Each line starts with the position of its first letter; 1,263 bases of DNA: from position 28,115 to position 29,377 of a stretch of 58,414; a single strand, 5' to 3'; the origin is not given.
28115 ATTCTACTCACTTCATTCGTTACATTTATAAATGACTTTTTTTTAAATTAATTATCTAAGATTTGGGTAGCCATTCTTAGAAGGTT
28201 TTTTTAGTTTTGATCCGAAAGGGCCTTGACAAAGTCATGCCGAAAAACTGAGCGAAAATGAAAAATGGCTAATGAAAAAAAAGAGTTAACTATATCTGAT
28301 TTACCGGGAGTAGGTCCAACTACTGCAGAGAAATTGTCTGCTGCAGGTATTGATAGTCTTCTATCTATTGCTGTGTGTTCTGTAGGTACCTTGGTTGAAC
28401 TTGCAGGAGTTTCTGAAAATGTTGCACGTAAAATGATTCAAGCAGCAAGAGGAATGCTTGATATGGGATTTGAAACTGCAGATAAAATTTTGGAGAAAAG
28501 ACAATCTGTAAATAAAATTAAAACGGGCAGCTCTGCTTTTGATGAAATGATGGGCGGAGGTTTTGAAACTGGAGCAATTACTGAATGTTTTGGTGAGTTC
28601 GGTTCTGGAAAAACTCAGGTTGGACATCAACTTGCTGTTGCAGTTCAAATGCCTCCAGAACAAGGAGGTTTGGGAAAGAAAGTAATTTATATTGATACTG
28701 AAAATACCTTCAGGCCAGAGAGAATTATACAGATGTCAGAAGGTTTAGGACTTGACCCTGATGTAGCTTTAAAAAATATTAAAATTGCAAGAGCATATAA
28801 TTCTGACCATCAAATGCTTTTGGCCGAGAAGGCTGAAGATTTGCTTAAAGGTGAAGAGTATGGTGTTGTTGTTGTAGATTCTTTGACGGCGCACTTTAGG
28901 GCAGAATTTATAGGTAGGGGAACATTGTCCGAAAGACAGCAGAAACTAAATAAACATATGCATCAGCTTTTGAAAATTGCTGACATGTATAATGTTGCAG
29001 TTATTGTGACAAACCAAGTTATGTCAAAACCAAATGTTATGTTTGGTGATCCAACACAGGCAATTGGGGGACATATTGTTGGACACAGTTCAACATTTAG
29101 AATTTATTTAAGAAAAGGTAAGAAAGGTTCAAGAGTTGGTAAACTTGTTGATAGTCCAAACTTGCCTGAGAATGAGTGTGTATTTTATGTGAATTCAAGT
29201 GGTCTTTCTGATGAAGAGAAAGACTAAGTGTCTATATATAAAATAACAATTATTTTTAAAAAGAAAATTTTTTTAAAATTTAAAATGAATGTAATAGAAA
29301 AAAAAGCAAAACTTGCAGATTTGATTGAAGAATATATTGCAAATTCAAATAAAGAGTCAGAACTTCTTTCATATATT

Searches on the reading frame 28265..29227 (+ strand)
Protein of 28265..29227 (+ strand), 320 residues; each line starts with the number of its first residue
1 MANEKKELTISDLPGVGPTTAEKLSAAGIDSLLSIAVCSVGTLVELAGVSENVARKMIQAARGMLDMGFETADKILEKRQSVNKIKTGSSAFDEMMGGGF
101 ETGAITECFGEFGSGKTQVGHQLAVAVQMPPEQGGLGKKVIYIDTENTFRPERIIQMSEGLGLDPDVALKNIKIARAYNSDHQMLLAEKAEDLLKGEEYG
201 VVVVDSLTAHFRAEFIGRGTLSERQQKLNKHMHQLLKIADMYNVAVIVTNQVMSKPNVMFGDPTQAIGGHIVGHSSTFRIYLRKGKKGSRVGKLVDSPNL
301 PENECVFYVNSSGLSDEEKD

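Call 7: search_protein_families(library=pfam, proteins=[window:28265-29227:+])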
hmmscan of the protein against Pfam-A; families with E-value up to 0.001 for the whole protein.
window:28265-29227:+ (320 aa): 6 families
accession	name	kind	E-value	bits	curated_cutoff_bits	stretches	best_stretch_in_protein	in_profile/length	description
PF08423.17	Rad51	-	8e-94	313.9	22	1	78-316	1-243/244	Rad51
PF00154.27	RecA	-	7.3e-16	58.8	27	1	77-287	25-223/262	recA bacterial DNA recombination protein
PF14520.12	HHH_5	-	3.3e-10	40.7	27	1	10-62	4-56/57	Helix-hairpin-helix domain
PF06745.19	ATPase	-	8.4e-09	35.6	26.6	1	85-282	1-187/231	KaiC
PF13481.12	AAA_25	-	9.1e-05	22.6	27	1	80-250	10-188/195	AAA domain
PF11798.14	IMS_HHH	-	0.00025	21.5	24.4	1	7-29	10-32/32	IMS family HHH motif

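Call 10: find_related_loci(query=window:28265-29227:+, collection=genome_contigs, flank=10000)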
Query window:28265-29227:+ (320 aa) in genome_contigs; peptide patterns used: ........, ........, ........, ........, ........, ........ (x = any residue, [..] = any of these).
600 stretches matched a pattern (row limit reached: there are more); 595 encode a relative of the query (tblastn E <= 1e-3); the best 80 are kept; 80 distinct loci.
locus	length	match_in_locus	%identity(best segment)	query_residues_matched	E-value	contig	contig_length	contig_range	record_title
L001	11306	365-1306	82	6-319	9e-179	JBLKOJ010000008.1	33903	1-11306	MAG: Candidatus Woesearchaeota archaeon isolate MAG.40.165 NODE_3875_length_33903_cov_38.868297, whole genome shotgun se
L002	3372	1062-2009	81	4-319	0e+0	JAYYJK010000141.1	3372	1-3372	MAG: Nanoarchaeota archaeon isolate DS_MAG177 DS_MAG177_0141, whole genome shotgun sequence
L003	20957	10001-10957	80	1-319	6e-178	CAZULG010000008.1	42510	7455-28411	MAG TPA_asm: uncultured Methanosarcinales archaeon isolate SRP252850_co1_174 genome assembly, contig: NODE_1364_length_4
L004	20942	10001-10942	82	6-319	3e-177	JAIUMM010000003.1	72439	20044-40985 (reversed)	MAG: Nanoarchaeota archaeon isolate PBR18_bin24 bin24.contig0002, whole genome shotgun sequence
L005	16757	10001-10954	81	2-319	6e-177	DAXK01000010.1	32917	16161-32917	MAG TPA_asm: archaeon UBA583 isolate UBA583 UBA583_contig_1384, whole genome shotgun sequence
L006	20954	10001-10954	68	1-316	6e-146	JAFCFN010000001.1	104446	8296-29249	Candidatus Woesearchaeota archaeon isolate Meg22_1618_Bin_104 Meg22_1618_Bin_104_scaffold_103, whole genome shotgun sequ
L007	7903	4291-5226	69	3-316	6e-146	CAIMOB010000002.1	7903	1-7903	uncultured archaeon isolate AlinenSediments_bin-2373 genome assembly, contig: bin-2373:02/60, whole genome shotgun seque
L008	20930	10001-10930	69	5-316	2e-144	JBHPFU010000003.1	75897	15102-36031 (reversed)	Nanoarchaeota archaeon isolate SAG AM-311-K19 NODE_3_length_75897_cov_31.734685, whole genome shotgun sequence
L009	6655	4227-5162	68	5-316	6e-144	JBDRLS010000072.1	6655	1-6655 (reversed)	MAG: Nanoarchaeota archaeon isolate MEGAHIT-group-1.791 k141_1270053, whole genome shotgun sequence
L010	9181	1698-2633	67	5-318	9e-143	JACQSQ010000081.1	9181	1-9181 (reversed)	MAG: Candidatus Woesearchaeota archaeon isolate NC_groundwater_1389_Ag_S-0.2um_39_97 S_p2_S4_coassembly_k141_3026621, wh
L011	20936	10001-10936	67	5-316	1e-142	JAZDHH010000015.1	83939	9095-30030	MAG: Nanoarchaeota archaeon isolate MEGAHIT-group-0.31 k141_671552, whole genome shotgun sequence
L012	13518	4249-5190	66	3-318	1e-142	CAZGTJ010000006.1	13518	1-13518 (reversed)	MAG TPA_asm: uncultured Methanosarcinales archaeon isolate binchicken_co125_225 genome assembly, contig: NODE_9254_lengt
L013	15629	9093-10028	69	5-316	1e-142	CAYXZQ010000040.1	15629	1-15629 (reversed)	MAG TPA_asm: uncultured Methanosarcinales archaeon isolate SRP214966_co3_191 genome assembly, contig: NODE_5603_length_1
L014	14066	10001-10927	66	6-316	9e-142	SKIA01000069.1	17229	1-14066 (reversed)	MAG: Candidatus Woesearchaeota archaeon isolate CSBr16_4 CSBr16-2795, whole genome shotgun sequence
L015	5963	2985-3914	67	4-316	5e-142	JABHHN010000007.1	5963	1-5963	MAG: archaeon isolate SI037_bin40 k141_214496, whole genome shotgun sequence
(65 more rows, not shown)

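Call 20: find_homologous_proteins(query=window:28265-29227:+, max_evalue=1e-100)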
Query window:28265-29227:+ (320 aa): 6567 proteins with E <= 1e-100 among 8000 candidates; the best 120 are listed.
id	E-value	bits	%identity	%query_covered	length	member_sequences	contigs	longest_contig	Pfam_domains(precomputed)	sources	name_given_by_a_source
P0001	3.9e-206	701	100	100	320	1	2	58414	PF06745.20,PF14520.13,PF08423.18,PF00154.28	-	-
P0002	1.6e-173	594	84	99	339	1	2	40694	PF06745.20,PF14520.13,PF08423.18,PF00154.28,PF13481.13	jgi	jgi:DNA repair protein RadA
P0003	5.0e-173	592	85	98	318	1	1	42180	PF06745.20,PF14520.13,PF08423.18,PF00154.28,PF13481.13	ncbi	-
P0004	1.3e-172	591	83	100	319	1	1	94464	PF06745.20,PF14520.13,PF11798.15,PF08423.18,PF00154.28,PF13481.13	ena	-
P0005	2.9e-172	590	85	99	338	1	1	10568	PF06745.20,PF14520.13,PF08423.18,PF00154.28,PF13481.13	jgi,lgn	jgi:DNA repair protein RadA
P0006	9.4e-172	588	85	98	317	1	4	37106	PF06745.20,PF14520.13,PF11798.15,PF08423.18,PF00154.28,PF13481.13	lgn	-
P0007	4.1e-171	586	83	99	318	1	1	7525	PF06745.20,PF14520.13,PF08423.18,PF00154.28,PF13481.13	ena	-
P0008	4.5e-171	586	83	99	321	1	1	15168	PF06745.20,PF14520.13,PF08423.18,PF00154.28,PF13481.13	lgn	-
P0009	4.9e-171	586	85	97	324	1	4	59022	PF06745.20,PF14520.13,PF08423.18,PF00154.28,PF13481.13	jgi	jgi:DNA repair protein RadA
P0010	5.8e-171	586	83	99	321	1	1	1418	PF06745.20,PF14520.13,PF08423.18,PF00154.28,PF13481.13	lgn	-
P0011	5.9e-171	586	83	98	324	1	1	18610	PF06745.20,PF14520.13,PF08423.18,PF00154.28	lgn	-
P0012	9.7e-171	585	83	98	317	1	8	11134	PF06745.20,PF14520.13,PF11798.15,PF08423.18,PF00154.28,PF13481.13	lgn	-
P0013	1.3e-170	584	82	100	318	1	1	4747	PF06745.20,PF14520.13,PF11798.15,PF08423.18,PF00154.28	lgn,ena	-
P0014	1.4e-170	584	83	98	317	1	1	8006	PF06745.20,PF14520.13,PF11798.15,PF08423.18,PF00154.28,PF13481.13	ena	-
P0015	1.5e-170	584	84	98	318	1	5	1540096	PF06745.20,PF14520.13,PF08423.18,PF00154.28,PF13481.13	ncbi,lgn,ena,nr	ncbi:DNA repair and recombination protein RadA [Candidatus Woesearchaeota archaeon]|nr:DNA repair an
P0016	2.0e-170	584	82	100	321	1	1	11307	PF06745.20,PF14520.13,PF08423.18,PF00154.28,PF13481.13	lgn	-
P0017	2.2e-170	584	84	99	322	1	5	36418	PF06745.20,PF14520.13,PF08423.18,PF00154.28,PF13481.13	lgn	-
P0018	4.4e-170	583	83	98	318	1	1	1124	PF06745.20,PF14520.13,PF08423.18,PF00154.28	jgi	jgi:DNA repair protein RadA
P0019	6.1e-170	582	83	100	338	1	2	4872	PF06745.20,PF14520.13,PF11798.15,PF08423.18,PF00154.28,PF13481.13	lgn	-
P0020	8.9e-170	582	83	98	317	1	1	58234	PF06745.20,PF14520.13,PF08423.18,PF00154.28,PF13481.13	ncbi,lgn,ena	-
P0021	9.8e-170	581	82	100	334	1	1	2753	PF06745.20,PF14520.13,PF08423.18,PF00154.28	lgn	-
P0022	1.3e-169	581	80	100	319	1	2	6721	PF06745.20,PF14520.13,PF08423.18,PF00154.28,PF13481.13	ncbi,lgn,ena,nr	ncbi:MAG: DNA repair and recombination protein RadA [Nanoarchaeota archaeon]|nr:DNA repair and recom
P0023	2.3e-169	580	83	98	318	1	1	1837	PF06745.20,PF14520.13,PF08423.18,PF00154.28,PF13481.13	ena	-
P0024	2.3e-169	580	82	100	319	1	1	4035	PF06745.20,PF14520.13,PF08423.18,PF00154.28,PF13481.13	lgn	-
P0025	3.3e-169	580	83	98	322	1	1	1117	PF06745.20,PF14520.13,PF08423.18,PF00154.28,PF13481.13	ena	-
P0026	3.5e-169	580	83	98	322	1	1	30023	PF06745.20,PF14520.13,PF08423.18,PF00154.28,PF13481.13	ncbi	-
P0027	3.7e-169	580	82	98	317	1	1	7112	PF06745.20,PF14520.13,PF11798.15,PF08423.18,PF00154.28,PF13481.13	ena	-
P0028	4.1e-169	579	82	98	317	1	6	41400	PF06745.20,PF14520.13,PF11798.15,PF08423.18,PF00154.28,PF13481.13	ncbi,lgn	ncbi:MAG: DNA repair and recombination protein RadA [Candidatus Woesearchaeota archaeon]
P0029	5.4e-169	579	81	97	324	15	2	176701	PF06745.20,PF14520.13,PF08423.18,PF00154.28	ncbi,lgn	-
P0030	5.5e-169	579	83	98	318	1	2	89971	PF06745.20,PF14520.13,PF11798.15,PF08423.18,PF00154.28,PF13481.13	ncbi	-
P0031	7.9e-169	579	81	99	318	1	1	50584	PF06745.20,PF14520.13,PF08423.18,PF00154.28,PF13481.13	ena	-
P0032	8.0e-169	579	82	99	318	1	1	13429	PF06745.20,PF14520.13,PF08423.18,PF00154.28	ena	-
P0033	8.8e-169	578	80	99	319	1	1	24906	PF06745.20,PF14520.13,PF08423.18,PF00154.28,PF13481.13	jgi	-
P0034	1.0e-168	578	82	99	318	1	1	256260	PF06745.20,PF14520.13,PF08423.18,PF00154.28,PF13481.13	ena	-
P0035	1.3e-168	578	81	99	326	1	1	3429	PF06745.20,PF14520.13,PF08423.18,PF00154.28,PF13481.13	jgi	jgi:DNA repair protein RadA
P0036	3.1e-168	577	83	99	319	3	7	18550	PF06745.20,PF14520.13,PF08423.18,PF00154.28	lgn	-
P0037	4.2e-168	576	82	100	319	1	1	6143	PF06745.20,PF14520.13,PF08423.18,PF00154.28,PF13481.13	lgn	-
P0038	4.4e-168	576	81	98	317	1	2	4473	PF06745.20,PF14520.13,PF11798.15,PF08423.18,PF00154.28,PF13481.13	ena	-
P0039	6.4e-168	576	82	98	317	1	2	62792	PF06745.20,PF14520.13,PF11798.15,PF08423.18,PF00154.28,PF13481.13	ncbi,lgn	ncbi:MAG: DNA repair and recombination protein RadA [Candidatus Nanoarchaeia archaeon]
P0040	6.8e-168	575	82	100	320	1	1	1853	PF06745.20,PF14520.13,PF08423.18,PF00154.28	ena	-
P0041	7.0e-168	575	82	98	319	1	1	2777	PF06745.20,PF14520.13,PF08423.18,PF00154.28,PF13481.13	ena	-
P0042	7.6e-168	575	82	99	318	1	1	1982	PF06745.20,PF14520.13,PF08423.18,PF00154.28,PF13481.13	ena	-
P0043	8.4e-168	575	80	100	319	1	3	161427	PF06745.20,PF14520.13,PF08423.18,PF00154.28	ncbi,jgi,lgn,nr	ncbi:MAG: DNA repair and recombination protein RadA [Candidatus Woesearchaeota archaeon]|jgi:DNA rep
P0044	9.0e-168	575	80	100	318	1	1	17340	PF14520.13,PF11798.15,PF08423.18,PF00154.28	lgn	-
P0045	9.3e-168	575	81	99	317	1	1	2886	PF06745.20,PF14520.13,PF11798.15,PF08423.18,PF00154.28,PF13481.13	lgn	-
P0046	9.9e-168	575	81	99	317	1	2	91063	PF06745.20,PF14520.13,PF11798.15,PF08423.18,PF00154.28,PF13481.13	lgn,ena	-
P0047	1.2e-167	575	82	98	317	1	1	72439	PF06745.20,PF14520.13,PF11798.15,PF08423.18,PF00154.28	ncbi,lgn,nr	ncbi:MAG: DNA repair and recombination protein RadA [Nanoarchaeota archaeon]|nr:DNA repair and recom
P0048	2.2e-167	574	80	100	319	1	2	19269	PF06745.20,PF14520.13,PF08423.18,PF00154.28,PF13481.13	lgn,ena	-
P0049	2.7e-167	573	81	98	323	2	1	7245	PF06745.20,PF14520.13,PF08423.18,PF00154.28,PF13481.13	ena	-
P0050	2.9e-167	573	81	100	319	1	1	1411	PF06745.20,PF14520.13,PF08423.18,PF00154.28,PF13481.13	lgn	-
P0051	3.2e-167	573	82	100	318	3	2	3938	PF06745.20,PF14520.13,PF08423.18,PF00154.28,PF13481.13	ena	-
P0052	3.4e-167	573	81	98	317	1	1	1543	PF06745.20,PF14520.13,PF11798.15,PF08423.18,PF00154.28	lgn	-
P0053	3.8e-167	573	81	98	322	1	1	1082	PF06745.20,PF14520.13,PF11798.15,PF08423.18,PF00154.28,PF13481.13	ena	-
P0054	4.2e-167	573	80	99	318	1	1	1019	PF06745.20,PF14520.13,PF08423.18,PF00154.28,PF13481.13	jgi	-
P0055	4.5e-167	573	81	100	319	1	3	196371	PF06745.20,PF14520.13,PF11798.15,PF08423.18,PF00154.28,PF13481.13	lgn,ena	-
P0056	5.2e-167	573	82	98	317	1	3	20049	PF06745.20,PF14520.13,PF08423.18,PF00154.28,PF13481.13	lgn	-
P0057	5.5e-167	572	81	99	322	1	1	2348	PF06745.20,PF14520.13,PF08423.18,PF00154.28,PF13481.13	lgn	-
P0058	6.6e-167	572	82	98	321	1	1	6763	PF06745.20,PF14520.13,PF08423.18,PF00154.28,PF13481.13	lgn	-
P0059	1.1e-166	572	82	100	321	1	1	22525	PF06745.20,PF10391.16,PF14520.13,PF08423.18,PF00154.28,PF13481.13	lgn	-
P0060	1.5e-166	571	82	98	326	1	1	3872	PF06745.20,PF14520.13,PF08423.18,PF00154.28,PF13481.13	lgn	-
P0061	2.6e-166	570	81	99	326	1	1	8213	PF06745.20,PF14520.13,PF08423.18,PF00154.28,PF13481.13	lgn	-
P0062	2.6e-166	570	81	99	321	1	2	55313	PF06745.20,PF14520.13,PF08423.18,PF00154.28,PF13481.13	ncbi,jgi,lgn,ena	-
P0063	3.3e-166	570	79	99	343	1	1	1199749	PF06745.20,PF14520.13,PF11798.15,PF08423.18,PF00154.28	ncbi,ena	-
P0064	3.4e-166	570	81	98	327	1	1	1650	PF06745.20,PF14520.13,PF08423.18,PF00154.28,PF13481.13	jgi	-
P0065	3.4e-166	570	82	99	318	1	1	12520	PF06745.20,PF14520.13,PF08423.18,PF00154.28,PF13481.13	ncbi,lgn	-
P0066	5.0e-166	569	81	98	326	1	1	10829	PF06745.20,PF14520.13,PF11798.15,PF08423.18,PF00154.28,PF13481.13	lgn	-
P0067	8.1e-166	569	81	98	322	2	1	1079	PF06745.20,PF14520.13,PF11798.15,PF08423.18,PF00154.28,PF13481.13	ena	-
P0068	9.2e-166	568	81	98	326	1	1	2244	PF06745.20,PF14520.13,PF11798.15,PF08423.18,PF00154.28,PF13481.13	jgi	jgi:DNA repair protein RadA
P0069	1.0e-165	568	80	100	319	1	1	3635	PF06745.20,PF14520.13,PF08423.18,PF00154.28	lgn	-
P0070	1.5e-165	568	82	98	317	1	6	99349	PF06745.20,PF14520.13,PF08423.18,PF00154.28,PF13481.13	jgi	jgi:DNA repair protein RadA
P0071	2.0e-165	567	82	98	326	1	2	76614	PF06745.20,PF14520.13,PF08423.18,PF00154.28,PF13481.13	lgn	-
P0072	2.3e-165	567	81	98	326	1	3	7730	PF06745.20,PF14520.13,PF11798.15,PF08423.18,PF00154.28,PF13481.13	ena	-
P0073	2.9e-165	567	81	100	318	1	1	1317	PF06745.20,PF14520.13,PF08423.18,PF00154.28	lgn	-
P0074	3.3e-165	567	80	99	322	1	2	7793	PF06745.20,PF14520.13,PF11798.15,PF08423.18,PF00154.28,PF13481.13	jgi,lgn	-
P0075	3.9e-165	566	81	98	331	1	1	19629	PF06745.20,PF14520.13,PF11798.15,PF08423.18,PF00154.28,PF13481.13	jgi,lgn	-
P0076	4.6e-165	566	80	98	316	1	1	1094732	PF06745.20,PF14520.13,PF11798.15,PF08423.18,PF00154.28,PF13481.13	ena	-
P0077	5.9e-165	566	81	98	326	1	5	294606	PF06745.20,PF14520.13,PF11798.15,PF08423.18,PF00154.28,PF13481.13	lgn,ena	-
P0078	6.5e-165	566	81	98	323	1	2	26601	PF06745.20,PF14520.13,PF08423.18,PF00154.28,PF13481.13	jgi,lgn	jgi:DNA repair protein RadA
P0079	1.4e-164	565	81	99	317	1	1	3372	PF06745.20,PF14520.13,PF08423.18,PF00154.28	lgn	-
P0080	1.5e-164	564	78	100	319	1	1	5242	PF06745.20,PF14520.13,PF08423.18,PF00154.28,PF13481.13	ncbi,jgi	-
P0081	1.6e-164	564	80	100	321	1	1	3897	PF06745.20,PF14520.13,PF08423.18,PF00154.28,PF13481.13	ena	-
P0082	1.6e-164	564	80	98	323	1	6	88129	PF06745.20,PF14520.13,PF08423.18,PF00154.28,PF13481.13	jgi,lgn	jgi:DNA repair protein RadA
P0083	1.9e-164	564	80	100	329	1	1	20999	PF06745.20,PF14520.13,PF08423.18,PF00154.28,PF13481.13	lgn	-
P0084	2.0e-164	564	80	98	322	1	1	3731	PF06745.20,PF14520.13,PF11798.15,PF08423.18,PF00154.28,PF13481.13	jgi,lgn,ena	-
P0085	2.2e-164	564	81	100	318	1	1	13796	PF06745.20,PF14520.13,PF08423.18,PF00154.28,PF13481.13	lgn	-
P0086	9.9e-164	562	81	98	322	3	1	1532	PF06745.20,PF14520.13,PF08423.18,PF00154.28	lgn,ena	-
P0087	1.2e-163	562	80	98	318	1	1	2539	PF06745.20,PF14520.13,PF08423.18,PF00154.28,PF13481.13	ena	-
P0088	1.3e-163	561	82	99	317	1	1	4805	PF06745.20,PF14520.13,PF08423.18,PF00154.28,PF13481.13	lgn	-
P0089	1.5e-162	558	78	100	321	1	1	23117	PF06745.20,PF14520.13,PF11798.15,PF08423.18,PF00154.28,PF13481.13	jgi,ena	-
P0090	2.0e-162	558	79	99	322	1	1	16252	PF06745.20,PF14520.13,PF08423.18,PF00154.28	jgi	jgi:DNA repair protein RadA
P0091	2.1e-162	557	78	99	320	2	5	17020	PF06745.20,PF14520.13,PF08423.18,PF00154.28,PF13481.13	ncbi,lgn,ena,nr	ncbi:MAG: DNA repair and recombination protein RadA [Nanoarchaeales archaeon]|nr:DNA repair and reco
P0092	2.1e-162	557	80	99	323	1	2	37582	PF06745.20,PF14520.13,PF08423.18,PF00154.28,PF13481.13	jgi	-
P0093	2.3e-162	557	80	100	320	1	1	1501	PF06745.20,PF14520.13,PF08423.18,PF00154.28,PF13481.13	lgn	-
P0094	2.4e-162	557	79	99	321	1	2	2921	PF06745.20,PF14520.13,PF08423.18,PF00154.28,PF13481.13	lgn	-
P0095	1.1e-161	555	79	100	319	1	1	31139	PF06745.20,PF14520.13,PF08423.18,PF00154.28,PF13481.13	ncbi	-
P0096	1.1e-161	555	77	99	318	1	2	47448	PF06745.20,PF14520.13,PF08423.18,PF00154.28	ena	-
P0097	2.6e-161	554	79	99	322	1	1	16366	PF06745.20,PF14520.13,PF08423.18,PF00154.28,PF13481.13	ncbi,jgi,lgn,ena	-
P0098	4.7e-161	553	79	98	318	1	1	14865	PF06745.20,PF14520.13,PF08423.18,PF00154.28,PF13481.13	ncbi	-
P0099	1.4e-160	551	78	99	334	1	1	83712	PF06745.20,PF14520.13,PF08423.18,PF00154.28,PF13481.13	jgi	jgi:DNA repair protein RadA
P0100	1.4e-160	551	78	99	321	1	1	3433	PF06745.20,PF14520.13,PF08423.18,PF00154.28,PF13481.13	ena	-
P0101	7.6e-160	549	78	98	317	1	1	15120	PF06745.20,PF14520.13,PF08423.18,PF00154.28,PF13481.13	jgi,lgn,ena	-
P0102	1.8e-159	548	79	100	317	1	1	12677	PF06745.20,PF14520.13,PF08423.18,PF00154.28,PF13481.13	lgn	-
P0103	6.5e-159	546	77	100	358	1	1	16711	PF06745.20,PF14520.13,PF08423.18,PF00154.28,PF13481.13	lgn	-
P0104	9.1e-159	545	80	98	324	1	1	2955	PF06745.20,PF14520.13,PF08423.18,PF00154.28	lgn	-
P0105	1.2e-158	545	80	99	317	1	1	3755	PF06745.20,PF14520.13,PF08423.18,PF00154.28,PF13481.13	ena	-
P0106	1.1e-157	542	79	99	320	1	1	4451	PF06745.20,PF14520.13,PF08423.18,PF00154.28,PF13481.13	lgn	-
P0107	1.4e-157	542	78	100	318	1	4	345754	PF06745.20,PF14520.13,PF08423.18,PF00154.28,PF13481.13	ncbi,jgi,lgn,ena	-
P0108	6.4e-157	539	77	100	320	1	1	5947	PF06745.20,PF14520.13,PF08423.18,PF00154.28,PF13481.13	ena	-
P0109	1.7e-155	535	73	99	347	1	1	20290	PF06745.20,PF14520.13,PF08423.18,PF00154.28,PF13481.13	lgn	-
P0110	1.8e-155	535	77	100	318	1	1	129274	PF06745.20,PF14520.13,PF08423.18,PF00154.28,PF13481.13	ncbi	-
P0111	6.5e-155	533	75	100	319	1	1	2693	PF06745.20,PF14520.13,PF08423.18,PF00154.28,PF13481.13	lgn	-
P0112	1.5e-154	532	74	99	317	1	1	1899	PF06745.20,PF14520.13,PF08423.18,PF00154.28,PF13481.13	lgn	-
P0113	2.3e-152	524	75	99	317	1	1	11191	PF06745.20,PF14520.13,PF08423.18,PF00154.28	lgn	-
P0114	1.6e-151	522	73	100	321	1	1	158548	PF06745.20,PF14520.13,PF08423.18,PF00154.28,PF13481.13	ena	-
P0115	4.9e-148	510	73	99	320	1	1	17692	PF06745.20,PF14520.13,PF08423.18,PF00154.28,PF13481.13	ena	-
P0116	1.3e-146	506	72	98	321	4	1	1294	PF06745.20,PF14520.13,PF08423.18,PF00154.28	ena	-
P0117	4.7e-142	491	82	84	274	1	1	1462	PF06745.20,PF08423.18,PF00154.28,PF13481.13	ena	-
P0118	7.3e-141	487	76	89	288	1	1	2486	PF06745.20,PF08423.18,PF00154.28,PF13481.13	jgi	jgi:DNA repair protein RadA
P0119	4.2e-140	484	70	97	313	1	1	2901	PF06745.20,PF14520.13,PF08423.18,PF00154.28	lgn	-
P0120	5.8e-140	484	81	82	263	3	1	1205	PF06745.20,PF08423.18,PF00154.28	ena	-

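Call 21: find_encoding_contigs(protein=P0015, flank=10000, max_places=4)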
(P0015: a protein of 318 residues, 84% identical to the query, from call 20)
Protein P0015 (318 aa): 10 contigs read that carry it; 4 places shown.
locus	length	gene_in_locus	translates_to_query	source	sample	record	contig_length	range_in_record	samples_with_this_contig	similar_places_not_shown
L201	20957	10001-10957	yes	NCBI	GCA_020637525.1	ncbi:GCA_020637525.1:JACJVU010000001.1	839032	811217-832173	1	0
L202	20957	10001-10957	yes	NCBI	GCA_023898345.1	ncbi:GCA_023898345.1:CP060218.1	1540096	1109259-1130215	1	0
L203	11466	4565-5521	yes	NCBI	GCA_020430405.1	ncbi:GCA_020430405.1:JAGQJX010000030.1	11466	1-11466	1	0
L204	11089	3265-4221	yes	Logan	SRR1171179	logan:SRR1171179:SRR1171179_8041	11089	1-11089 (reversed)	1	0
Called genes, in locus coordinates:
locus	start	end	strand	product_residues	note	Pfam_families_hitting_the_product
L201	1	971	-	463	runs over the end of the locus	PF02934:GatB_N, PF02637:GatB_Yqey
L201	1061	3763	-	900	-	PF00082:Peptidase_S8, PF13385:Laminin_G_3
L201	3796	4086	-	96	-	-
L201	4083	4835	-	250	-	-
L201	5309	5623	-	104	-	-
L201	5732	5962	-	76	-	-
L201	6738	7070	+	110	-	-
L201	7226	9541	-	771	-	PF00437:T2SSE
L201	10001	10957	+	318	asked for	PF14520:HHH_5, PF00154:RecA_N, PF08423:Rad51, PF13481:AAA_25 (weak), PF06745:ATPase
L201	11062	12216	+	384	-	PF03176:MMPL, PF00873:ACR_tran (weak), PF02460:Patched, PF12349:Sterol-sensing (weak)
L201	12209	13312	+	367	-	PF03176:MMPL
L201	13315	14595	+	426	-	PF07705:CARDB (faint), PF10633:NPCBM_assoc (faint)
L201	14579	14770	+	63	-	PF11127:YgaP-like_TM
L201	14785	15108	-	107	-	PF00462:Glutaredoxin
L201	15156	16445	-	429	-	PF05048:NosD, PF13229:Beta_helix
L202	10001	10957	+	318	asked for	PF14520:HHH_5, PF00154:RecA_N, PF08423:Rad51, PF13481:AAA_25 (weak), PF06745:ATPase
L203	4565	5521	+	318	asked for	PF14520:HHH_5, PF00154:RecA_N, PF08423:Rad51, PF13481:AAA_25 (weak), PF06745:ATPase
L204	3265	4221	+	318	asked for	PF14520:HHH_5, PF00154:RecA_N, PF08423:Rad51, PF13481:AAA_25 (weak), PF06745:ATPase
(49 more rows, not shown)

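Call 22: find_encoding_contigs(protein=P0003, flank=10000, max_places=3)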
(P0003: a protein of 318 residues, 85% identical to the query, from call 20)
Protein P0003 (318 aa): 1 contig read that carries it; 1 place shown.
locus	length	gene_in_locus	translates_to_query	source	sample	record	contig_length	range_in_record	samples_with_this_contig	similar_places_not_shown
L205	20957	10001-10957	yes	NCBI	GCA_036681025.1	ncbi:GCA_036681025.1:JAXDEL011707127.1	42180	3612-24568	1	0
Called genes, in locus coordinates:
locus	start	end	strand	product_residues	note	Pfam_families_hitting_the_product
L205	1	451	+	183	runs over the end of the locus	PF14519:Macro_2 (faint), PF01661:Macro (weak)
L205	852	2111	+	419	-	-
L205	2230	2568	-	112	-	PF00583:Acetyltransf_1 (weak), PF13302:Acetyltransf_3, PF13420:Acetyltransf_4 (weak)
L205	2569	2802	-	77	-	-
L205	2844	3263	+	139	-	PF00293:NUDIX, PF14815:NUDIX_4 (weak)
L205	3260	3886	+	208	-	PF03575:Peptidase_S51, PF07685:GATase_3 (weak)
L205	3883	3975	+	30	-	-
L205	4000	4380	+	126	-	PF01966:HD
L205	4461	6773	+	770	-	PF00004:AAA (faint), PF07728:AAA_5, PF28529:McrB_lid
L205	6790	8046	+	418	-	PF10117:McrBC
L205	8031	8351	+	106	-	-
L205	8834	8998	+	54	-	PF07754:Ribosomal_aS21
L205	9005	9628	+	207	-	PF00160:Pro_isomerase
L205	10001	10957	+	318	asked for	PF14520:HHH_5, PF00154:RecA_N, PF08423:Rad51, PF13481:AAA_25 (weak), PF06745:ATPase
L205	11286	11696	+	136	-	-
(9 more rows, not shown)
